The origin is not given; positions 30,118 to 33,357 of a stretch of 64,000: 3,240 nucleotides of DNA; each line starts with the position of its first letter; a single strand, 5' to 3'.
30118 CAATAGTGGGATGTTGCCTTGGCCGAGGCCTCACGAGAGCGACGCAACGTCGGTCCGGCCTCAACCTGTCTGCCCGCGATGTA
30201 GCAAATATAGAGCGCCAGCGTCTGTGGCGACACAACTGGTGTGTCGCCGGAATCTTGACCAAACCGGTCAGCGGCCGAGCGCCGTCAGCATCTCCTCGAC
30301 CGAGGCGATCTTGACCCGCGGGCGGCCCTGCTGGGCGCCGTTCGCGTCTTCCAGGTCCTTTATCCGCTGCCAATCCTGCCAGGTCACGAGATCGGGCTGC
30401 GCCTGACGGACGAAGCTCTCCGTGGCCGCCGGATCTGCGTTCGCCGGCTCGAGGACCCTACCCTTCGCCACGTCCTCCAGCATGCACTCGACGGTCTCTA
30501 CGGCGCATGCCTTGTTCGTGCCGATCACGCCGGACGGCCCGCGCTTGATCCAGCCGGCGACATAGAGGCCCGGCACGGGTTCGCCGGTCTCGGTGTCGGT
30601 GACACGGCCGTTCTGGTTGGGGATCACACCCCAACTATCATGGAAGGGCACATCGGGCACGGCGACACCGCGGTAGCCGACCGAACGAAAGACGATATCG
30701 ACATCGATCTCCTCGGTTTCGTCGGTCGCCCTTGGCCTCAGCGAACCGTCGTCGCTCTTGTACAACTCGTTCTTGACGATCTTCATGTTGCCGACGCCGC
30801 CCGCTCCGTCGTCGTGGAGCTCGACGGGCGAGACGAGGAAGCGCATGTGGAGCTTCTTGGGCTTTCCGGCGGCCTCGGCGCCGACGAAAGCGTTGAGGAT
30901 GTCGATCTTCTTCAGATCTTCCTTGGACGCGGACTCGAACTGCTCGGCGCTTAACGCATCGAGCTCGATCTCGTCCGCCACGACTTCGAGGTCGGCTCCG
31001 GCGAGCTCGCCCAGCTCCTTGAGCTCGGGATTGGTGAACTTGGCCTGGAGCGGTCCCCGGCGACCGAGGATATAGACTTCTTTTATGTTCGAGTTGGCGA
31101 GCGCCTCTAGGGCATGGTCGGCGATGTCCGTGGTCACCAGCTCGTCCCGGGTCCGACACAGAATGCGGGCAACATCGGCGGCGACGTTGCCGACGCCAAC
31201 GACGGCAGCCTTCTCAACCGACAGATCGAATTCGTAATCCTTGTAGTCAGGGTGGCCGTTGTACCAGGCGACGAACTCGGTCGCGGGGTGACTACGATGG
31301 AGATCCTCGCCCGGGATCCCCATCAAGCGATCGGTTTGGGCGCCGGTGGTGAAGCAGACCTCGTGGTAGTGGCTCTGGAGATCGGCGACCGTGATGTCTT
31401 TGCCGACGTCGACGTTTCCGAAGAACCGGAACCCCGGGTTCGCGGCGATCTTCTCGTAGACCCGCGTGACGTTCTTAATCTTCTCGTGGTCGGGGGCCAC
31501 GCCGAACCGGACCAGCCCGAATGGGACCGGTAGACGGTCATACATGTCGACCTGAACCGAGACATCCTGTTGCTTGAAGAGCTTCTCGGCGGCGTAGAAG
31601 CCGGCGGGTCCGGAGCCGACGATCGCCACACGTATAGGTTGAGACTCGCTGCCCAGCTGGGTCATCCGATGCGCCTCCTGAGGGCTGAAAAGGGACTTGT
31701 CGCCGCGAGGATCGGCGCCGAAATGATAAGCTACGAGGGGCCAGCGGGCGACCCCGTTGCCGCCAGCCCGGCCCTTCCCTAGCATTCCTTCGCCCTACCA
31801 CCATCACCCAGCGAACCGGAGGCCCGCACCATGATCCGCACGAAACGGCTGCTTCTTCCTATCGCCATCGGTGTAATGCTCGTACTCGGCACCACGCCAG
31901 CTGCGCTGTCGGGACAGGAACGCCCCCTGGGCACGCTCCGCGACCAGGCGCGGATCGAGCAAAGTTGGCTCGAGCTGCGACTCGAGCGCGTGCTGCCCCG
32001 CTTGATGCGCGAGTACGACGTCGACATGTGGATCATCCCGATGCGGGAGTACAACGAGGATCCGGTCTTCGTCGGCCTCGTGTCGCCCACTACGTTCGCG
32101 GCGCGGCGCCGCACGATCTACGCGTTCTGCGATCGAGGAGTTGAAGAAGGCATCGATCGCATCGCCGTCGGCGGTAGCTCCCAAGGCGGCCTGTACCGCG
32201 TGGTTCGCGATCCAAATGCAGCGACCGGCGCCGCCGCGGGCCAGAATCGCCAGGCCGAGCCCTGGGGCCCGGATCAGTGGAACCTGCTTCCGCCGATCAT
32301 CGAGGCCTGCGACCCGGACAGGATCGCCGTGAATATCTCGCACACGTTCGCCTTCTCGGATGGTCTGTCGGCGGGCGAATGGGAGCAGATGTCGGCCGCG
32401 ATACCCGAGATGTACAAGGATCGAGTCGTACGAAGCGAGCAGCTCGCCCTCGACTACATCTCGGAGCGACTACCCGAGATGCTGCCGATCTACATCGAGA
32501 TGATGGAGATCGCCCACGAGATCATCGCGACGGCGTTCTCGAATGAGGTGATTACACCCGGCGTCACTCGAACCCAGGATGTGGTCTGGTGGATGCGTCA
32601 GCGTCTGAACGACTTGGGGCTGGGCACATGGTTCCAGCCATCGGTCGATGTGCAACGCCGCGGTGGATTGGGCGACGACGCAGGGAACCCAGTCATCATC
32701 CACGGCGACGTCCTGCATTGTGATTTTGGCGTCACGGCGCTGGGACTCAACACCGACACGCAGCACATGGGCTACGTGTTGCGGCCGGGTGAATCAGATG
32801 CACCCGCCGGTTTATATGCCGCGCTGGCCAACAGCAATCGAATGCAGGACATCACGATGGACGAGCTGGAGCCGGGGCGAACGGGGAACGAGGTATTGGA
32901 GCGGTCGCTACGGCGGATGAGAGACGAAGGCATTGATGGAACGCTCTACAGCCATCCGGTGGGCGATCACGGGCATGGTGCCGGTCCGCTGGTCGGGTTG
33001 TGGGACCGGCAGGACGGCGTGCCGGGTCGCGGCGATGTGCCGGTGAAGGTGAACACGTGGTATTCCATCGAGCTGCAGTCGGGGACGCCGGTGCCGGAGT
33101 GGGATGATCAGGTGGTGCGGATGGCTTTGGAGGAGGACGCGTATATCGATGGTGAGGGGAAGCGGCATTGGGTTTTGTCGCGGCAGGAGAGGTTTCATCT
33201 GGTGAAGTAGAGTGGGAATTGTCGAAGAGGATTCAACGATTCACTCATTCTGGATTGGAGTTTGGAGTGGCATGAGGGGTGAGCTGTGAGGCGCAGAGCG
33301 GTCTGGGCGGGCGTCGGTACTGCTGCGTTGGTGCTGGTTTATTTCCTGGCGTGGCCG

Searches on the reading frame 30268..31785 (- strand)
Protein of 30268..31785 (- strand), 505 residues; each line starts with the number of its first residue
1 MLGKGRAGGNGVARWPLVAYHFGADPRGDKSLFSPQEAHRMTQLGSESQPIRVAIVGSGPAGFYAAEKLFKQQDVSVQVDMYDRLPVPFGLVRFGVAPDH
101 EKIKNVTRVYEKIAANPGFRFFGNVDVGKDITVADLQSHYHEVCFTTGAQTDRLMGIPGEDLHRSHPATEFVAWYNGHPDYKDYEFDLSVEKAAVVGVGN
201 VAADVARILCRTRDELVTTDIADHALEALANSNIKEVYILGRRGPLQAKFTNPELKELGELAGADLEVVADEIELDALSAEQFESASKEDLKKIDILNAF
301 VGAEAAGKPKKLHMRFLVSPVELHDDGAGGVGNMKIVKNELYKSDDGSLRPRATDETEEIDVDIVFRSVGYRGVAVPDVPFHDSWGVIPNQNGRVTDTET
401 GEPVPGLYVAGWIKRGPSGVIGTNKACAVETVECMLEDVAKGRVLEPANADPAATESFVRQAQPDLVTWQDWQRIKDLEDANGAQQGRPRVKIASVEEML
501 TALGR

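Call 11: search_protein_families(library=pfam, proteins=[window:30268-31785:-], max_evalue=0.001)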
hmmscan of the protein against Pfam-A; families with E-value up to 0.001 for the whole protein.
window:30268-31785:- (505 aa): 3 families
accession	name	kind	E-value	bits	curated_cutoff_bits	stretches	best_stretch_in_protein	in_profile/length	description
PF07992.20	Pyr_redox_2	-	2e-12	47.6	26.1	1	52-229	2-181/291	Pyridine nucleotide-disulphide oxidoreductase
PF13450.12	NAD_binding_8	-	0.00013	22.6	21.9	1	55-108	1-50/68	NAD(P)-binding Rossmann-like domain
PF13454.12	NAD_binding_9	-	0.00017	22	21.8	0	54-87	1-35/155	FAD-NAD(P)-binding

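Call 71: search_solved_structures(query=window:30268-31785:-, max_evalue=0.00001)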
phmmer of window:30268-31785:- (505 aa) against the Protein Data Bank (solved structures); distinct sequences matched with E-value up to 0.00001: 12.
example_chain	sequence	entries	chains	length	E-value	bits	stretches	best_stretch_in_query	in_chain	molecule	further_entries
1lqt_A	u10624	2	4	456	3.3e-114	385.8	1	49-501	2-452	FprA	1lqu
2c7g_A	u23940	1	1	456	4.4e-113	382.1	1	49-501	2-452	NADPH-FERREDOXIN REDUCTASE FPRA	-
1cjc_A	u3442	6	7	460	7.4e-87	295.6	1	47-504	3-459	PROTEIN (ADRENODOXIN REDUCTASE) | ADRENODOXIN REDUCTASE | NADPH:ADRENODOXIN OXIDOREDUCTASE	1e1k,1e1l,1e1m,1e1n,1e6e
4ylf_B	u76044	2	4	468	8.2e-24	87.6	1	48-215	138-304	Dihydropyrimidine dehydrogenase subunit A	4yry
5jca_L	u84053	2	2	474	8.6e-20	74.3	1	51-213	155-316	NADH-dependent Ferredoxin:NADP Oxidoreductase (NfnI) subunit alpha | NADH-dependent Ferredoxin:NADP Oxidoreductase subunit alpha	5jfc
5vj7_A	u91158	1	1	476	4.4e-19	72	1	51-215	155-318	Oxidoreductase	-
9n5u_A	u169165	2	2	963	4.5e-16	62.1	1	51-215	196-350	NfnA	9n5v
7mfm_I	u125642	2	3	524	2.6e-15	59.5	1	52-213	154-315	Glutamate synthase (NADPH) small chain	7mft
9bov_A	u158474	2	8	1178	7.8e-10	41.5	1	52-217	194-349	Molybdopterin oxidoreductase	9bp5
8oh5_C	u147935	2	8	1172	2.2e-09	40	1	52-218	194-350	Formate dehydrogenase-O, major subunit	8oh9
2vdc_G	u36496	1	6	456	2.9e-09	39.6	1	50-210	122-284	GLUTAMATE SYNTHASE [NADPH] SMALL CHAIN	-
6s6s_G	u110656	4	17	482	3.5e-09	39.3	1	50-210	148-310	Glutamate synthase [NADPH] small chain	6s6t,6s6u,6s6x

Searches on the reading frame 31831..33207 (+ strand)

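Call 11: search_protein_families(library=pfam, proteins=[window:31831-33207:+], max_evalue=0.001)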
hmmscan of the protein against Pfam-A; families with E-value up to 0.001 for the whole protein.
window:31831-33207:+ (459 aa): 1 family
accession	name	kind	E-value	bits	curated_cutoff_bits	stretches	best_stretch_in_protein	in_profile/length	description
PF00557.29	Peptidase_M24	-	5.1e-10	39.9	23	1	224-424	2-195/208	Metallopeptidase family M24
